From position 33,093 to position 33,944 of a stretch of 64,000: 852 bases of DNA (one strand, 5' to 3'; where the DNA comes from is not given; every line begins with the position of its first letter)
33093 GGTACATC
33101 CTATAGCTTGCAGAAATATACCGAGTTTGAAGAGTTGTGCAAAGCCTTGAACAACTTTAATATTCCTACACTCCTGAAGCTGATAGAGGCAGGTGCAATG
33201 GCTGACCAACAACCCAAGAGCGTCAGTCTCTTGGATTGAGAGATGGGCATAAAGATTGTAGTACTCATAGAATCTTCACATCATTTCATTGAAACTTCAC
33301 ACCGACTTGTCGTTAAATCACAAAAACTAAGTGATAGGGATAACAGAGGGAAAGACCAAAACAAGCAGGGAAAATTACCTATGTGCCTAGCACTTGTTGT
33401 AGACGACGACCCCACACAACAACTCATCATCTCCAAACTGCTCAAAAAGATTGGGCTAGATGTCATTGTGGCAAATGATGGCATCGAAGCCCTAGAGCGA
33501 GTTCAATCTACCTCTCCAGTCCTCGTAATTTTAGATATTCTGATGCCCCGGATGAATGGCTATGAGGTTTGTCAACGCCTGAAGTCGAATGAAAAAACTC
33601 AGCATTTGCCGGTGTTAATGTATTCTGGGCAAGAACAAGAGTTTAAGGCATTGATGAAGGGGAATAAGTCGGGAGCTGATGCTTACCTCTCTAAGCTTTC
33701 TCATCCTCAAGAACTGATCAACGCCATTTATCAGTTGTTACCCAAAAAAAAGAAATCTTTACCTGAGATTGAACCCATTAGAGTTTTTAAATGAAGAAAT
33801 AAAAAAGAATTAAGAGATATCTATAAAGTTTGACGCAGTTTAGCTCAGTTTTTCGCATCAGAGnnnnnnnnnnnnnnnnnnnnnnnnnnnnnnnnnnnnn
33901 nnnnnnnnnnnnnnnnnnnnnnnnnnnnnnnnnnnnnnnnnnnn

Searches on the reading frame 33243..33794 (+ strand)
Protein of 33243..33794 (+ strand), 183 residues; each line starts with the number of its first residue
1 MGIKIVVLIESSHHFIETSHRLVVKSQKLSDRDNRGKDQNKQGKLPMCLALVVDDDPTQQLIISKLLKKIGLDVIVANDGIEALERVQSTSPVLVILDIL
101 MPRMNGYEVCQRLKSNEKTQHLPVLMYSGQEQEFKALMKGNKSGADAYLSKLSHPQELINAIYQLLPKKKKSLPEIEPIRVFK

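Call 3: search_protein_families(library=pfam, proteins=[window:33243-33794:+], max_evalue=0.1)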
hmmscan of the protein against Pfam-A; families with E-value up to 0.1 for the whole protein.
window:33243-33794:+ (183 aa): 3 families
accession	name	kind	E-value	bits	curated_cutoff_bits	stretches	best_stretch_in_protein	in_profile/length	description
PF00072.30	Response_reg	-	7.2e-24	84.5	30.2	1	51-162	2-110/111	Response regulator receiver domain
PF02607.22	B12-binding_2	-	0.011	16.3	23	0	134-162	6-37/74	B12 binding domain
PF23198.2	PDE8A_N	-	0.07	13.5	29.6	1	64-126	27-90/147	PDE8A-like, N-terminal domain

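Call 4: search_protein_families(library=ncbifam, proteins=[window:33243-33794:+], max_evalue=0.1)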
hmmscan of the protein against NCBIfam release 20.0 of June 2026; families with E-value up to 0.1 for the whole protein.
window:33243-33794:+ (183 aa): 97 families (the best 25 are shown)
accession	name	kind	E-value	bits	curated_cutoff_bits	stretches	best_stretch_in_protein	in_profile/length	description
NF045944.1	ResRegRpaBCyano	equivalog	6.7e-25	87.8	330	1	51-171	1-117/229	response regulator transcription factor RpaB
NF007135.0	PRK09581.1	equivalog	2.1e-23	82.9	474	1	50-162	5-116/457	PleD family two-component system response regulator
TIGR02154.1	PhoB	equivalog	7.9e-21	74.4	296.2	1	51-170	6-124/226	phosphate regulon transcriptional regulator PhoB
NF040689.1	MtrAB_MtrA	equivalog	5.1e-20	71.8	300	1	51-171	2-118/219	MtrAB system response regulator MtrA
NF040534.1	resp_reg_YycF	equivalog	1.2e-18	67.2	340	1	51-171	4-120/231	response regulator YycF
NF033120.0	vanR_FM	exception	5.4e-18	65.5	460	1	51-163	7-115/231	vancomycin resistance response regulator transcription factor, VanR-F/VanR-M family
NF007005.1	PRK09468.1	equivalog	3.5e-17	62.6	331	1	51-174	7-127/237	osmolarity response regulator transcription factor OmpR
NF041733.1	resp_reg_CseB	equivalog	6.9e-17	61.6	350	1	51-169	4-118/228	two-component system response regulator CseB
NF008199.0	PRK10955.1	equivalog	1.5e-16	61.1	341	1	50-169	4-118/232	envelope stress response regulator transcription factor CpxR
NF053854.1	RespRegPhoBBctds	equivalog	2.9e-16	59.5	270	1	51-170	2-119/225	two-component system response regulator PhoB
NF012023.0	PRK15479.1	equivalog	3.4e-16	59.5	337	1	51-169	4-119/224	transcriptional regulator TctD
NF012227.0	AdeR_RR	equivalog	4.6e-16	59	340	1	50-171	14-131/239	efflux system response regulator transcription factor AdeR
NF008296.0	PRK11083.1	equivalog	9.6e-16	57.9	273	1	51-171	7-123/228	two-component system response regulator CreB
NF045991.1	RespRegCtrARhodob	equivalog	1.8e-15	57.3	350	1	50-169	3-119/224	response regulator transcription factor CtrA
NF008099.0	PRK10841.1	equivalog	2.2e-15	55.5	920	1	27-125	803-900/949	two-component system sensor histidine kinase RcsC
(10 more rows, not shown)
